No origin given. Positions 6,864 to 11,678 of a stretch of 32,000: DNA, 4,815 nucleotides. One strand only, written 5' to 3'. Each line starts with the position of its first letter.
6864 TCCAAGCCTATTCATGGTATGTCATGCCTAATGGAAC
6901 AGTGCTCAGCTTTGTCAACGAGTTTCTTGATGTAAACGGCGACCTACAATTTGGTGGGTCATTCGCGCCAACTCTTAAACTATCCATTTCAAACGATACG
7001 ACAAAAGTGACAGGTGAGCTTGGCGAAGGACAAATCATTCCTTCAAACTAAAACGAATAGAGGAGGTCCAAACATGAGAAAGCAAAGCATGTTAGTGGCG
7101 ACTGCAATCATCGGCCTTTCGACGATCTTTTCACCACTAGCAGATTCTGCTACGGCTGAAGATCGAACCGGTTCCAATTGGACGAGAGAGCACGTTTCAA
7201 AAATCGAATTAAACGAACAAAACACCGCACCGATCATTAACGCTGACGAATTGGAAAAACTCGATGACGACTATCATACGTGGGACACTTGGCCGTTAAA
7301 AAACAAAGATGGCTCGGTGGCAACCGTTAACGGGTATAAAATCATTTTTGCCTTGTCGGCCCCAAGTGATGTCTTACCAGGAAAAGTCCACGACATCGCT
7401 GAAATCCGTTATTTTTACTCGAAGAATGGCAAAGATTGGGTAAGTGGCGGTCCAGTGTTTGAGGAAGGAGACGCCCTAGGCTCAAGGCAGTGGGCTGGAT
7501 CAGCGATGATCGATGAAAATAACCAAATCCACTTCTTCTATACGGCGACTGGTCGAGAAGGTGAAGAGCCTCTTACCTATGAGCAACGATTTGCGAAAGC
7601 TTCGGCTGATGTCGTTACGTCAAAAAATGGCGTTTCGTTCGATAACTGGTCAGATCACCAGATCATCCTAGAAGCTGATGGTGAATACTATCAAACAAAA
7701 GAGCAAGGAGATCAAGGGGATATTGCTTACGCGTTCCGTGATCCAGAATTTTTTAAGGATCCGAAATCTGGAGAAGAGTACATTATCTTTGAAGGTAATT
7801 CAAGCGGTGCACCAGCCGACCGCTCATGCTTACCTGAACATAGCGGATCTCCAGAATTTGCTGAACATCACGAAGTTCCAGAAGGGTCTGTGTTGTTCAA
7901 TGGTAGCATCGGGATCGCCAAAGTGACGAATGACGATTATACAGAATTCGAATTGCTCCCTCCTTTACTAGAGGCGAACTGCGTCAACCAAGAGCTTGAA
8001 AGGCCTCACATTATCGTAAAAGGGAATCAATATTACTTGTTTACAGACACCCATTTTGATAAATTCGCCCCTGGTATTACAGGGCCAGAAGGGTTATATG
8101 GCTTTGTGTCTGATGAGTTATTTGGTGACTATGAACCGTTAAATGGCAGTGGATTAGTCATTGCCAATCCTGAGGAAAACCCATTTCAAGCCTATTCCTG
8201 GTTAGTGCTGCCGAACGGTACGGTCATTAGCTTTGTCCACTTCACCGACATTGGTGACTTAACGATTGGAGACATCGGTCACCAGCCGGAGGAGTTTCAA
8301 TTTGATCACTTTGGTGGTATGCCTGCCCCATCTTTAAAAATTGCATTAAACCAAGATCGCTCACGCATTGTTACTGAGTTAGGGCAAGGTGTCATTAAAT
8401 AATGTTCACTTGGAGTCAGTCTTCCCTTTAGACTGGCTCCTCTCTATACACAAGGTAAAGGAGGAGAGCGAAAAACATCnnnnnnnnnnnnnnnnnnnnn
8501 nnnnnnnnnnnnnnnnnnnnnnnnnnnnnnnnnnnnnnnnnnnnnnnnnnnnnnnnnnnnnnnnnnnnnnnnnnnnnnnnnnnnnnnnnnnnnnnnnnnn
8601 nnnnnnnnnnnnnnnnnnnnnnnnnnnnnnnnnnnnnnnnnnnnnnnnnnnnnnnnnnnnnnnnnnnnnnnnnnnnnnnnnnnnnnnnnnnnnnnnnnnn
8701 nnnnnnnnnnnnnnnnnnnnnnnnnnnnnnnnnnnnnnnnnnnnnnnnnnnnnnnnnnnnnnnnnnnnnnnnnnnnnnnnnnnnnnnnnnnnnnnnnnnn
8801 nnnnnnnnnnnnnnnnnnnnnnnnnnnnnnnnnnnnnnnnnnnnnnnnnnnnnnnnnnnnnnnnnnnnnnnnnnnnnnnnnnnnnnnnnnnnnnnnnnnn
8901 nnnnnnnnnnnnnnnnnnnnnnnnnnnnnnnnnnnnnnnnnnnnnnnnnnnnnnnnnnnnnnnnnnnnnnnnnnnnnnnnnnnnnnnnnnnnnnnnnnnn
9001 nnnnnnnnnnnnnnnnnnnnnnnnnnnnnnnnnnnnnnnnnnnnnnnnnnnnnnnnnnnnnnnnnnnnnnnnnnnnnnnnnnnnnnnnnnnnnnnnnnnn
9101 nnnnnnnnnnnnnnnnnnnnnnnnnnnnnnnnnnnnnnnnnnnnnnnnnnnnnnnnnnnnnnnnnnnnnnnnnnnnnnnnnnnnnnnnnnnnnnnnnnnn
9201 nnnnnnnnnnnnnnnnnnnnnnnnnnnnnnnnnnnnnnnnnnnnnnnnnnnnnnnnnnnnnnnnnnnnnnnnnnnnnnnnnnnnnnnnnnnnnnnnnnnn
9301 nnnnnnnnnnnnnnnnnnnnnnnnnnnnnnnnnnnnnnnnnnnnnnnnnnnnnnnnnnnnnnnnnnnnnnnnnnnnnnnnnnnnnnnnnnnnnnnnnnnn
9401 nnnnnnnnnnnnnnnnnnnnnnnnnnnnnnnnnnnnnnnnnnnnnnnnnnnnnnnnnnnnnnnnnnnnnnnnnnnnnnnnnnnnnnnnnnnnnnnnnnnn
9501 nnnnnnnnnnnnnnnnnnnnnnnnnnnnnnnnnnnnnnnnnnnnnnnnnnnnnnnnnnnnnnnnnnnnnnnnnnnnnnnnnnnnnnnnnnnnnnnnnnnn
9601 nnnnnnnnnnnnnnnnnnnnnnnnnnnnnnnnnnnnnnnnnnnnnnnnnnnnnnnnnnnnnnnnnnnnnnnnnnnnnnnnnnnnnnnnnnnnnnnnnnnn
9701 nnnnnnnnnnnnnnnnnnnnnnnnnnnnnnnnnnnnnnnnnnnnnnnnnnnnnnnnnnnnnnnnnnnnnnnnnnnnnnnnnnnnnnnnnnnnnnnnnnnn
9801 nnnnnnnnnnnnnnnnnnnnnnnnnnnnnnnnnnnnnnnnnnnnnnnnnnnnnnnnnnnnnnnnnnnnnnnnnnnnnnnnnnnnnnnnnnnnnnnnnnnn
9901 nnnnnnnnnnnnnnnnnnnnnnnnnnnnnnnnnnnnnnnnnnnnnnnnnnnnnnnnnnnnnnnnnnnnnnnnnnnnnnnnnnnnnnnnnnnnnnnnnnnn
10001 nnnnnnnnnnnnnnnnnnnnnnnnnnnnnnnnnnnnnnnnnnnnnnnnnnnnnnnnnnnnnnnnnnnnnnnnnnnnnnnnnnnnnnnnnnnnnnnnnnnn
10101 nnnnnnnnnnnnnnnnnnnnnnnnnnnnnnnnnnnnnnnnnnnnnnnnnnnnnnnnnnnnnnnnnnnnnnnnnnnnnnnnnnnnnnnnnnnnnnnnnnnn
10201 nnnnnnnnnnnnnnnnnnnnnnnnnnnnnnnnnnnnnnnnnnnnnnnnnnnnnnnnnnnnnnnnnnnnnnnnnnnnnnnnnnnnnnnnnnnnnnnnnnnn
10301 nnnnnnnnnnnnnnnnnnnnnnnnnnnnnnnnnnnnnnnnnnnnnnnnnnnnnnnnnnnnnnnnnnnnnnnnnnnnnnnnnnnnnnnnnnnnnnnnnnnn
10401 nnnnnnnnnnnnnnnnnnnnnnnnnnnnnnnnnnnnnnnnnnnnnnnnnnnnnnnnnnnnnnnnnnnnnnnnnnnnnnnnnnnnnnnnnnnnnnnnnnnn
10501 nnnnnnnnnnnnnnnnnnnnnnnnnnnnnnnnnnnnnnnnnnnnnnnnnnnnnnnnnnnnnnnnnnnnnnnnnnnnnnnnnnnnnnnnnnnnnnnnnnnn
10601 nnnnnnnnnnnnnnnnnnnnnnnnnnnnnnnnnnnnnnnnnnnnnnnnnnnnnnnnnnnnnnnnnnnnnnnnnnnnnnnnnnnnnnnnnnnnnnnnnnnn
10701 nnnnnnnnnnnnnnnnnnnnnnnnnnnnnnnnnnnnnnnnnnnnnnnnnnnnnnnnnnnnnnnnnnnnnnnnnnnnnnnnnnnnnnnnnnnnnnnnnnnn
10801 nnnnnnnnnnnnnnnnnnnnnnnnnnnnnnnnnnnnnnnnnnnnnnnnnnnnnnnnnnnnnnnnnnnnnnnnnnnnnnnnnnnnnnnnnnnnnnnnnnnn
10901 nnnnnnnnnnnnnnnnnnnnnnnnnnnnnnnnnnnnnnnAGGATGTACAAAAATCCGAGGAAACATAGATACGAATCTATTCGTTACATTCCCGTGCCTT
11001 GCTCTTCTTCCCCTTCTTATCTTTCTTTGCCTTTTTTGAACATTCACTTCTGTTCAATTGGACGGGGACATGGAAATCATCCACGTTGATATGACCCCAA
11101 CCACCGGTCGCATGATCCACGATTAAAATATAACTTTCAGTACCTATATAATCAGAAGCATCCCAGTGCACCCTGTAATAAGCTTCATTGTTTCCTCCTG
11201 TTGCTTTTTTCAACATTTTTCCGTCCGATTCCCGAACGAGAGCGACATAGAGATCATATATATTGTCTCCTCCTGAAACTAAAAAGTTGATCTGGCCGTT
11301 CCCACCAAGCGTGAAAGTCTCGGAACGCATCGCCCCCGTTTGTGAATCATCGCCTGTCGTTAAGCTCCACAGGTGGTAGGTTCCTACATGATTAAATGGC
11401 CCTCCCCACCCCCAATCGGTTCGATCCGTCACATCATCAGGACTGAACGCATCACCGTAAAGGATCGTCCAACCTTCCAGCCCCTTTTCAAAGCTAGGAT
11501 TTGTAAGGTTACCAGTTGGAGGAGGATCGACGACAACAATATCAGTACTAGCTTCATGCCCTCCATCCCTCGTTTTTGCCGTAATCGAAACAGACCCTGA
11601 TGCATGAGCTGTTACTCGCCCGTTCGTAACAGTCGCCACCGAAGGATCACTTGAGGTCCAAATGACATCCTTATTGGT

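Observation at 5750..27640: A 22-kb convergent fructan locus: 2 GH68 synthases plus 5 GH32 catalytic domains sorted into different cell compartments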

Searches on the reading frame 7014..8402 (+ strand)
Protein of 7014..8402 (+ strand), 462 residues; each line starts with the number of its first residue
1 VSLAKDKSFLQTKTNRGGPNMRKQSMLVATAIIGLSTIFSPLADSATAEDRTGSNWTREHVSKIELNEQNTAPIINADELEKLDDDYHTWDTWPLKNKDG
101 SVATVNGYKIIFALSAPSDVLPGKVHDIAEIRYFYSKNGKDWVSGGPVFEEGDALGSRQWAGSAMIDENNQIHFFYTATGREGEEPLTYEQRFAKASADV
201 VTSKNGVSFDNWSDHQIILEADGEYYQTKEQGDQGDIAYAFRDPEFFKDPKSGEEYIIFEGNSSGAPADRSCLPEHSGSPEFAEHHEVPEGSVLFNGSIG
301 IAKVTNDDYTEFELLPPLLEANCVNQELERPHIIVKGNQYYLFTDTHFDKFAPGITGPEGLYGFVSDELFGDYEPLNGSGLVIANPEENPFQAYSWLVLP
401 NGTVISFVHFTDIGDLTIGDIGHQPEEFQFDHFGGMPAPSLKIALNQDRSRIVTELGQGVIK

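Call 3: search_protein_families(library=pfam, proteins=[window:7014-8402:+], max_evalue=0.001)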
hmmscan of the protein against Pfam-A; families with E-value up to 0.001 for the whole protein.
window:7014-8402:+ (462 aa): 1 family
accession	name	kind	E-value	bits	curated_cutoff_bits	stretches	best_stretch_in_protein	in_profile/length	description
PF02435.22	Glyco_hydro_68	-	2.1e-97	327.2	27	1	56-459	10-421/424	Levansucrase/Invertase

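Call 68: search_protein_families(library=ncbifam, proteins=[window:7074-8402:+], max_evalue=0.00001)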
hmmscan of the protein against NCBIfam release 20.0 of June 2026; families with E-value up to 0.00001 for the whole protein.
window:7074-8402:+ (442 aa): 0 families

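Call 90: search_solved_structures(query=window:7074-8402:+, max_evalue=1e-40)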
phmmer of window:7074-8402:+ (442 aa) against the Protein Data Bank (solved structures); distinct sequences matched with E-value up to 1e-40: 19.
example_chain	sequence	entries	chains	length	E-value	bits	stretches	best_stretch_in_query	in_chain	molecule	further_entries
7bj4_A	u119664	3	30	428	2.1e-120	405.8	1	31-440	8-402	Levansucrase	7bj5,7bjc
7ehr_A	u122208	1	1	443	1e-73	251.8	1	16-395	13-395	Levansucrase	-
7ehs_A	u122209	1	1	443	3e-73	250.3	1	16-395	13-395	Levansucrase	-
7fdz_A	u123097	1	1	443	4.8e-73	249.6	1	16-395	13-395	Levansucrase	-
7eht_A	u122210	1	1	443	1.8e-72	247.8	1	17-395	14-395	Levansucrase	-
8qkw_A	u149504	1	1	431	2.2e-71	244.2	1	20-440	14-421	Glutamate 5-kinase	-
8qj5_A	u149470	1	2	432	1.7e-70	241.2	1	20-440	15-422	Glutamate 5-kinase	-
6rv5_A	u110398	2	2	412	1.8e-68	234.6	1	35-440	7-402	Levansucrase (Beta-D-fructofuranosyl transferase)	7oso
6frw_A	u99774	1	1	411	1.8e-68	234.6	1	35-440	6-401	Levansucrase (Beta-D-fructofuranosyl transferase)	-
4d47_A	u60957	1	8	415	1.2e-66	228.6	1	35-440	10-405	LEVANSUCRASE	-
9ibs_A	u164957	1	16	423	4.6e-66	226.6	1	34-439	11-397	Levansucrase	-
3vsr_A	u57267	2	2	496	1e-56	195.8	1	51-370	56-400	Beta-fructofuranosidase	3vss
3wpy_A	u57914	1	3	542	1.2e-56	195.6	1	51-370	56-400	Beta-fructofuranosidase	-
3wpu_A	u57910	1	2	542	1.4e-56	195.4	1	51-371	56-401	Beta-fructofuranosidase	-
3wpv_A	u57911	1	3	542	2.2e-56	194.7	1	51-369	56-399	Beta-fructofuranosidase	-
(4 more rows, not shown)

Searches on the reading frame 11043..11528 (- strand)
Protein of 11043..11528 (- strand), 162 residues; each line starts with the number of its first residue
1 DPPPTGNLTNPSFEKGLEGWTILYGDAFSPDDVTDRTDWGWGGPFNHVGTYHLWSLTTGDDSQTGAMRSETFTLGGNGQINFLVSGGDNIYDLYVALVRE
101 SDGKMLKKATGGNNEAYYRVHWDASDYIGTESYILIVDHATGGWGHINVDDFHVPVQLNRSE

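Call 24: search_protein_families(library=pfam, proteins=[window:11043-11528:-], max_evalue=10)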
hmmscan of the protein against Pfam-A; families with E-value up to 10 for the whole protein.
seq(162 aa): 0 families

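Call 59: predict_structure(alignment_id=A3)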
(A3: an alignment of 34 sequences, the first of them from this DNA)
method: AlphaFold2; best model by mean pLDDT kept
length: 162 residues; sequences in the alignment: 34
mean_pLDDT: 95.0   pTM: 0.90
mean pLDDT of the five models: 95.0, 94.9, 94.7, 94.6, 93.7
residues with pLDDT >= 90: 141; 70-90: 19; 50-70: 1; < 50: 1
segments of 3 or more residues with pLDDT < 50: none
pLDDT, mean of each block of 10 residues (from residue 1): 90 98 97 96 94 89 95 98 97 98 98 97 98 97 89 94 55
secondary structure, 60 per line:
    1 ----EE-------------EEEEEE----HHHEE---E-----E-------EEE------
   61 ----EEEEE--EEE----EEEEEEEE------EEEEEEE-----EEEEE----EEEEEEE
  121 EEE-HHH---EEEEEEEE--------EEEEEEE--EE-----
elements in order: E20-25 E52-54 E65-69 E72-74 E79-86 E93-99 E105-109 E114-123 E131-138 E147-153

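Call 62: fold_search(model_id=the predicted structure, library=pdb)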
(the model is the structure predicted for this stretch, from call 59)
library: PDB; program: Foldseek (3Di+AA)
matches with E <= 10: 1798; with E <= 0.001: 61
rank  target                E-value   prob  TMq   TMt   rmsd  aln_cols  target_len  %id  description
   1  8zqf                  2.8e-05  1.00  0.50  0.43   7.3       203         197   12  Crystal structure of a novel alginate-binding carbohydrate binding module (released 2024-06-12)
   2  3oea_A                3.8e-05  1.00  0.52  0.57   5.5       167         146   16  Crystal structure of the Q121E mutants of C.polysaccharolyticus CBM16-1 bound to cellopentaose (released 2010-08-25)
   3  8xmz_A                4.5e-05  1.00  0.62  0.72   4.2       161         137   16  Crystal structure of a novel porphyran-binding carbohydrate binding module (released 2024-01-17)
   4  3oeb_A                4.5e-05  1.00  0.50  0.54   5.6       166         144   15  Crystal structure of the Q121E mutant of C.polysaccharolyticus CBM16-1 bound to mannopentaose (released 2010-08-25)
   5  5l73_B                6.3e-05  1.00  0.55  0.52   6.5       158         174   14  MAM domain of human neuropilin-1 (released 2016-10-26)
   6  2xon_L                7.1e-05  1.00  0.54  0.58   5.1       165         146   18  Structure of TmCBM61 in complex with beta-1,4-galactotriose at 1.4 A resolution (released 2010-09-08)
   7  3m1h_D                8.8e-05  1.00  0.53  0.50   6.3       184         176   17  Crystal Structure Analysis of the K3 Cleaved Adhesin Domain of Lys-gingipain (Kgp) from Porphyromonas gingivalis w83 (released 2011-03-23)
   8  2xom_A                9.3e-05  1.00  0.53  0.58   4.5       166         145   19  Atomic resolution structure of TmCBM61 in complex with beta-1,4- galactotriose (released 2010-09-08)
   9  4d0q                  9.8e-05  1.00  0.48  0.48   6.9       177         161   11  Hyaluronan Binding Module of the Streptococcal Pneumoniae Hyaluronate Lyase (released 2014-08-06)
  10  7auw_A                1.0e-04  1.00  0.62  0.22   6.8       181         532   13  Inhibitory complex of human meprin beta with mouse fetuin-B. (released 2021-04-14)
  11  1umh                  1.2e-04  1.00  0.48  0.43   8.4       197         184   16  Structural basis of sugar-recognizing ubiquitin ligase (released 2004-04-06)
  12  1umi_A                1.2e-04  1.00  0.39  0.36  10.0       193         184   16  Structural basis of sugar-recognizing ubiquitin ligase (released 2004-04-06)
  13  6zps_AAA              1.4e-04  1.00  0.49  0.16   6.3       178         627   13  Structure of Unliganded MgGH51 a-L-Arabinofuranosidase Crystal Type 3 Collected at 2.75 A (released 2020-11-11)
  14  1of4_A                1.4e-04  1.00  0.43  0.41   7.7       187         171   15  Structural and thermodynamic dissection of specific mannan recognition by a carbohydrate-binding module, TmCBM27 (released 2003-04-17)
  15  3m1h_B                1.4e-04  1.00  0.53  0.50   6.2       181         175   18  Crystal Structure Analysis of the K3 Cleaved Adhesin Domain of Lys-gingipain (Kgp) from Porphyromonas gingivalis w83 (released 2011-03-23)
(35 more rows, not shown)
